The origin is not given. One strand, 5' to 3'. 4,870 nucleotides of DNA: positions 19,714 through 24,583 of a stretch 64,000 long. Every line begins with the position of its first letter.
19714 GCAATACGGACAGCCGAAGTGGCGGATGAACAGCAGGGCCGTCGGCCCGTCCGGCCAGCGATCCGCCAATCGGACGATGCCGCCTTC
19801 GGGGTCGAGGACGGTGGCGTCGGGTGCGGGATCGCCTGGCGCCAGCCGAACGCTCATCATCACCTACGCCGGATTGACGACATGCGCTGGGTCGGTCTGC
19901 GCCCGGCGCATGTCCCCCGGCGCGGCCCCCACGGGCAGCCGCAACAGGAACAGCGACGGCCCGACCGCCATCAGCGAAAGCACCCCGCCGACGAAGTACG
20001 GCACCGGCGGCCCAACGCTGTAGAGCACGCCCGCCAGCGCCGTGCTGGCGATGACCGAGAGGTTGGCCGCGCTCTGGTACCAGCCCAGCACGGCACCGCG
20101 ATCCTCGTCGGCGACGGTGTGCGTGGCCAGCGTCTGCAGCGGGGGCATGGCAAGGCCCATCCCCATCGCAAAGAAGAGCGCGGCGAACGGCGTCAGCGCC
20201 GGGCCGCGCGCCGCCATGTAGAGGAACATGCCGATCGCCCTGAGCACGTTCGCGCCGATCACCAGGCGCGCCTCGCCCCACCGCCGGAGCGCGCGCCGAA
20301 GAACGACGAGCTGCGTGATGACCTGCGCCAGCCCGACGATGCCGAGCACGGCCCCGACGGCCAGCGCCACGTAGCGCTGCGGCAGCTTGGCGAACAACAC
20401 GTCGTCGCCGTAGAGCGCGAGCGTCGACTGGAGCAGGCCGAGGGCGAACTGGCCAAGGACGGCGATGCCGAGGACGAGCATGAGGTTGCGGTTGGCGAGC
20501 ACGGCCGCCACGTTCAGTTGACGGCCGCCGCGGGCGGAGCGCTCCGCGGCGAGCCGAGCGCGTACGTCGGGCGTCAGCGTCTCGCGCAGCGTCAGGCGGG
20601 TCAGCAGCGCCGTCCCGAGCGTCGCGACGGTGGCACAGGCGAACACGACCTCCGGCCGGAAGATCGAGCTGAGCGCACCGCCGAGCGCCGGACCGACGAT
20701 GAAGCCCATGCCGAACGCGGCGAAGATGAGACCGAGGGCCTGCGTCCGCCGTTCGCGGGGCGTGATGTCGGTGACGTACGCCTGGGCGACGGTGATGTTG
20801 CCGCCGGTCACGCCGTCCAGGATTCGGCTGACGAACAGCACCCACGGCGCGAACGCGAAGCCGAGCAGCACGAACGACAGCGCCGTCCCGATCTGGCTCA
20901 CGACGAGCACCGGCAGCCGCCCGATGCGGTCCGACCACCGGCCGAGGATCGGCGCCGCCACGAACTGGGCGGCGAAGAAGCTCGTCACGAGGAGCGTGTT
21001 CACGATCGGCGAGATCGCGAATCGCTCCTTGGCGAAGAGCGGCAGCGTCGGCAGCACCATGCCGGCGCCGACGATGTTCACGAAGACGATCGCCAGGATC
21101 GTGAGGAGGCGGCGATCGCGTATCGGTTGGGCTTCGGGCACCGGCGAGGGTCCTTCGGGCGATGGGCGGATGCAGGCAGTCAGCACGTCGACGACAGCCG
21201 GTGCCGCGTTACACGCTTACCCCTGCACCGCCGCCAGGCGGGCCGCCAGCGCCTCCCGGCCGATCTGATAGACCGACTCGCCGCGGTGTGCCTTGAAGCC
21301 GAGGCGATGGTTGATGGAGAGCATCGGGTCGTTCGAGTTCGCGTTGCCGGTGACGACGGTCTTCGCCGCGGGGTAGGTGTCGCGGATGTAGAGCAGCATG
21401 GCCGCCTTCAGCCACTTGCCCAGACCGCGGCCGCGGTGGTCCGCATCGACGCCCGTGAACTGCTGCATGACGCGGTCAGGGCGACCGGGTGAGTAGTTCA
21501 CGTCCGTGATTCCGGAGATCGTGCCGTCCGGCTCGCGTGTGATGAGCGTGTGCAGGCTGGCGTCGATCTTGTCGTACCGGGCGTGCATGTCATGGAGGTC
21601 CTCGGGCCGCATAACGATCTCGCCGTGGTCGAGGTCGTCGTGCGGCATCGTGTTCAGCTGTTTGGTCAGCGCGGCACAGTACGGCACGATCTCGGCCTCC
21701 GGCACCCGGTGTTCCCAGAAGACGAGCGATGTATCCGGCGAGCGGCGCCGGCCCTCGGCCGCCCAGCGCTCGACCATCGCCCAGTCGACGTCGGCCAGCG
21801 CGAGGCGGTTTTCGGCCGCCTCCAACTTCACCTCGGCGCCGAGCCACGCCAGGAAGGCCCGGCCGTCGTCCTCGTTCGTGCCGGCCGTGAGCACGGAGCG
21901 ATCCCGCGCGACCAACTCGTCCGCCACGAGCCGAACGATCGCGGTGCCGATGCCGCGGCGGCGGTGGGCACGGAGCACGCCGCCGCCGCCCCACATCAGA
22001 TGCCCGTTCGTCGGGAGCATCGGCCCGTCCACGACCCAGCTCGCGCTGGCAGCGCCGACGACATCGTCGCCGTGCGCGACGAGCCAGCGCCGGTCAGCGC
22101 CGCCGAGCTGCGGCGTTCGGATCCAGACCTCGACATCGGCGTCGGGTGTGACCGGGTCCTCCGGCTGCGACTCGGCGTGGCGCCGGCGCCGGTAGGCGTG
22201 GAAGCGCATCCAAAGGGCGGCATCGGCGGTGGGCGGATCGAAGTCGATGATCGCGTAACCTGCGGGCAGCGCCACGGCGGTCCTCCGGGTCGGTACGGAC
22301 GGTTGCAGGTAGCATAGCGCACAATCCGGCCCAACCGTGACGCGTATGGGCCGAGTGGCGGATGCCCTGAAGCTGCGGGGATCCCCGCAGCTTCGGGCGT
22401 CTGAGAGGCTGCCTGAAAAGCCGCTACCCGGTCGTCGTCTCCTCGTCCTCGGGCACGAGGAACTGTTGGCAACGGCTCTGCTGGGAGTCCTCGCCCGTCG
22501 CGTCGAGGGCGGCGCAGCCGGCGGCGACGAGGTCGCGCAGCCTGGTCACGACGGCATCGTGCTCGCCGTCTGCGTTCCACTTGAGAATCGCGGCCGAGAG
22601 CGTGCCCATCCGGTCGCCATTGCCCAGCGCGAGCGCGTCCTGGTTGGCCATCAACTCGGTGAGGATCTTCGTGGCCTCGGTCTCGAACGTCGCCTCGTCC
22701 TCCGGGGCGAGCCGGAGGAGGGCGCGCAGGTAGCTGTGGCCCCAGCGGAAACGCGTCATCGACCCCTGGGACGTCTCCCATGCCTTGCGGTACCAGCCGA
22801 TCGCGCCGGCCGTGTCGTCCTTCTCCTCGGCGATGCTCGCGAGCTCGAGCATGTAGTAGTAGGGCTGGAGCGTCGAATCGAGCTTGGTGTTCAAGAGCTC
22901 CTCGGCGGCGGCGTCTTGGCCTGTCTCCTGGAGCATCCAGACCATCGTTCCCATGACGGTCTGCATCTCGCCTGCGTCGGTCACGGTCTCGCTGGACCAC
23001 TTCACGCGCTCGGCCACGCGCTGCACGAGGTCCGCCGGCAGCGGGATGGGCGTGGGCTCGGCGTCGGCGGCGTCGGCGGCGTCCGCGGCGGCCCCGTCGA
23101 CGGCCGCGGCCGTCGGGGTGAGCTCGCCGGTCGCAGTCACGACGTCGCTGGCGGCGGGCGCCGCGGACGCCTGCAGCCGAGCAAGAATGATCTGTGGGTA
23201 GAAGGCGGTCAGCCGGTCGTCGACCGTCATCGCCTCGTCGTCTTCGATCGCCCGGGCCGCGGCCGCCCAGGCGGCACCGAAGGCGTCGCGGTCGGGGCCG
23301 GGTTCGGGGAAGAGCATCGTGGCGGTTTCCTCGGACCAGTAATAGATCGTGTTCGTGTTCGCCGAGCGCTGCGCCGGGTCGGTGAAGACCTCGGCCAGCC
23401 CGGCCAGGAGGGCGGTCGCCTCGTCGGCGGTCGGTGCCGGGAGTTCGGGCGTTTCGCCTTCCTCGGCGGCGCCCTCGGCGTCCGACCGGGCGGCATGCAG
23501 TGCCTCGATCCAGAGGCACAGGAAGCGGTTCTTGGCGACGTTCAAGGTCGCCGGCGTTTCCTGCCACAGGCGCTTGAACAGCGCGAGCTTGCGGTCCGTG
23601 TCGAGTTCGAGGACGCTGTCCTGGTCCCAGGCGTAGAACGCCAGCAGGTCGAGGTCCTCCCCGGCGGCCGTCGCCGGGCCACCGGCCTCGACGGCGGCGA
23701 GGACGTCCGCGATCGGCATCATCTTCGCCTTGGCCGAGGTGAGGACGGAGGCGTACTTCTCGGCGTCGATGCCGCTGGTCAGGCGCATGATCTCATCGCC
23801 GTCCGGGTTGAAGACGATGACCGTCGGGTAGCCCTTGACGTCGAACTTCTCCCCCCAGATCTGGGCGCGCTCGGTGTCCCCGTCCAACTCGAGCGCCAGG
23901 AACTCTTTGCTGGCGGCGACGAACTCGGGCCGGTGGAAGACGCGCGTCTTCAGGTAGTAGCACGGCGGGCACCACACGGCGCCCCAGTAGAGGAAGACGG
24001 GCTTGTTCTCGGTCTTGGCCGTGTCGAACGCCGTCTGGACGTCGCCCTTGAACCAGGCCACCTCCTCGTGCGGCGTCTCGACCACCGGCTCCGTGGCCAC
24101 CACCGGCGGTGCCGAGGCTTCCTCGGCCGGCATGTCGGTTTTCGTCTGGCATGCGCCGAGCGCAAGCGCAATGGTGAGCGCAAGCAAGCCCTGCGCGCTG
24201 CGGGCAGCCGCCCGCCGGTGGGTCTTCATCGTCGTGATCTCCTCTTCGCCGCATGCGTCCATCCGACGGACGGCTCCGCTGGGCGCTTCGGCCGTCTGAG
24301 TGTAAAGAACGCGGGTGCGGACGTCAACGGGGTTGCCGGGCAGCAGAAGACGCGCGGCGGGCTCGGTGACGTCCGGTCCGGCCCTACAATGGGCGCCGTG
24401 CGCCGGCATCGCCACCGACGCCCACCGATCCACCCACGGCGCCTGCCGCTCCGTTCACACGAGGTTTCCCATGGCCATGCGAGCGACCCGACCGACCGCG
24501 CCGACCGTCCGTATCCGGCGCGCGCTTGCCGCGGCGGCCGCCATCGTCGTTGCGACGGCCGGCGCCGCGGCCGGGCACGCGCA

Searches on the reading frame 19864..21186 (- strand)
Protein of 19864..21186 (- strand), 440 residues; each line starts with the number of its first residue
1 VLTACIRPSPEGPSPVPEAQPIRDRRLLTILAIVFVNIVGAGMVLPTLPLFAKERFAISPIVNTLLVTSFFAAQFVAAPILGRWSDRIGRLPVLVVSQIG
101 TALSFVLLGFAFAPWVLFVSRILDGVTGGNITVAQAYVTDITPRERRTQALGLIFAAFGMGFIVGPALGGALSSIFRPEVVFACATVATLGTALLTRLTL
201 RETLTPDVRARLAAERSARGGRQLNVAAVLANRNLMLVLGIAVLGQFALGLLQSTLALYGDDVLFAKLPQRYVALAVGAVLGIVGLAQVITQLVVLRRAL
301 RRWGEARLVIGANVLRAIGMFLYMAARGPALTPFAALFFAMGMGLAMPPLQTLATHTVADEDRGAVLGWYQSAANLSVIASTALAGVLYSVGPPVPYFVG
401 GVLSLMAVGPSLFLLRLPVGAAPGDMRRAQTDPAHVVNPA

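Call 8: search_protein_families(library=pfam, proteins=[window:19864-21186:-], max_evalue=0.001)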
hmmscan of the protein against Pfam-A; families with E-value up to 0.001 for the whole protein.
window:19864-21186:- (440 aa): 2 families
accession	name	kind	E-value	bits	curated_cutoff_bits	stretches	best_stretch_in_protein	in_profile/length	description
PF07690.21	MFS_1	-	1.6e-50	172.5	33.4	2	31-285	2-254/347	Major Facilitator Superfamily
PF00083.30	Sugar_tr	-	3.2e-09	36.6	22.3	1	62-177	47-166/452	Sugar (and other) transporter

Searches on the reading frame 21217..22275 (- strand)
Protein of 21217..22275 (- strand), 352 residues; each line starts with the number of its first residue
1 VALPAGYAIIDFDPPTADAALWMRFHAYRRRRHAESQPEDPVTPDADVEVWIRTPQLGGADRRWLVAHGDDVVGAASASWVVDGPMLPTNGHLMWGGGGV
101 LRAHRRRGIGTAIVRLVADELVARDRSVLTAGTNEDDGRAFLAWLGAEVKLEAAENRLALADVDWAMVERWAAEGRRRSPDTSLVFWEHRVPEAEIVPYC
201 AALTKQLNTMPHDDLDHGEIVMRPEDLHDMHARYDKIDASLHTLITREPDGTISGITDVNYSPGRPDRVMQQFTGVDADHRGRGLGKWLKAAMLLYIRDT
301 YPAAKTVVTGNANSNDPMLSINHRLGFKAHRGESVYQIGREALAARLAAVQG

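Call 8: search_protein_families(library=pfam, proteins=[window:21217-22275:-], max_evalue=0.001)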
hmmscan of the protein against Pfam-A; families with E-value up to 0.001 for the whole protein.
window:21217-22275:- (352 aa): 4 families
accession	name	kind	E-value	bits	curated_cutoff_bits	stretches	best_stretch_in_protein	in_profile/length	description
PF00583.31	Acetyltransf_1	-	5.2e-13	49.7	20.7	1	49-136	25-103/116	Acetyltransferase (GNAT) family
PF13508.13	Acetyltransf_7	-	7e-08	33.2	27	0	64-126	5-60/84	Acetyltransferase (GNAT) domain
PF08445.16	FR47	-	5.4e-07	29.9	22.1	0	100-147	29-77/86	FR47-like protein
PF14542.12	Acetyltransf_CG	-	1.1e-05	25.9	30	0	259-299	15-55/80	GCN5-related N-acetyl-transferase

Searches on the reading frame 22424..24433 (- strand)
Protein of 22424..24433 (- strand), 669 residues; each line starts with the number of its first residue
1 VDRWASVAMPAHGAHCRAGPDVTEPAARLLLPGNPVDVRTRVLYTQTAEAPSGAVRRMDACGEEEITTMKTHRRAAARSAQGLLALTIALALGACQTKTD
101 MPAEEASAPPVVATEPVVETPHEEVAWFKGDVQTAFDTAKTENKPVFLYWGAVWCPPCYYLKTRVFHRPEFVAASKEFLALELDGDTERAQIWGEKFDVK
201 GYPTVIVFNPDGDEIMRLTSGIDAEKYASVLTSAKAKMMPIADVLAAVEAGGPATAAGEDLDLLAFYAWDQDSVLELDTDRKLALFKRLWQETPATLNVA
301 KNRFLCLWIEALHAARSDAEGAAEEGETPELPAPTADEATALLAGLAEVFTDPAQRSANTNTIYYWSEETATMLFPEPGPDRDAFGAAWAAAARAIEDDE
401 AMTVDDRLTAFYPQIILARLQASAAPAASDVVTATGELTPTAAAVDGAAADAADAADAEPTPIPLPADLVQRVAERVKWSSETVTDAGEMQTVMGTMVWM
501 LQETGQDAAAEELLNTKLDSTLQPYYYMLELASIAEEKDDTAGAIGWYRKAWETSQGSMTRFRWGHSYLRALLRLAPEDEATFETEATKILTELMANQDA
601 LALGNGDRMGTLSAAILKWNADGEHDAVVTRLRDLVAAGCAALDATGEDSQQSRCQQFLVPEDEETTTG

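Call 7: search_protein_families(library=pfam, proteins=[window:22424-24433:-], max_evalue=0.001)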
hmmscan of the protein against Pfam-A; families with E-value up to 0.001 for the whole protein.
window:22424-24433:- (669 aa): 4 families
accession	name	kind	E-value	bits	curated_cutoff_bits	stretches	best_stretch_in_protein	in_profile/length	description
PF13899.12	Thioredoxin_7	-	2.2e-14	53.8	27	1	129-210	3-83/83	Thioredoxin-like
PF13098.12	Thioredoxin_2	-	1.2e-09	38.9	27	1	139-231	1-104/104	Thioredoxin-like domain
PF00085.26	Thioredoxin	-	3e-05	24.4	23.5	1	134-227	8-97/103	Thioredoxin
PF03190.21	Thioredox_DsbH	-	3.8e-05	24.1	27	1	122-186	17-81/163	Protein of unknown function, DUF255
